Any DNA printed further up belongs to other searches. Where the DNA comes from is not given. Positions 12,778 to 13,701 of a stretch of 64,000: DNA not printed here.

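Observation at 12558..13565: Panacea-domain (PanA-like) gene overlapping an unrecognisable ~130-aa ORF in a compositionally deviant islet: candidate novel PanA/PanT toxin-antitoxin pair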

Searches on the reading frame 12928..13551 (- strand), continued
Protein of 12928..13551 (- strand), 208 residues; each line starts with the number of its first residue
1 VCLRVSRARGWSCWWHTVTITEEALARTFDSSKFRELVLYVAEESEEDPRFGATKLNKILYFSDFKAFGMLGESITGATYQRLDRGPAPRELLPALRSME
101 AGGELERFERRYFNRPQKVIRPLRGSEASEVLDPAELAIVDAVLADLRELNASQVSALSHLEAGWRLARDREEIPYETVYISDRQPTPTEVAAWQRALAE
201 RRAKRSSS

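Call 103: search_protein_families(library=phrogs, proteins=[window:12928-13479:-], max_evalue=0.01)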
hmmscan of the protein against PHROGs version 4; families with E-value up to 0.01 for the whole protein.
window:12928-13479:- (184 aa): 1 family
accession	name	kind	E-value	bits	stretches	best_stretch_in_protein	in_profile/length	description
phrog_1281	-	unknown function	5.7e-13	50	1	6-157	6-146/195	-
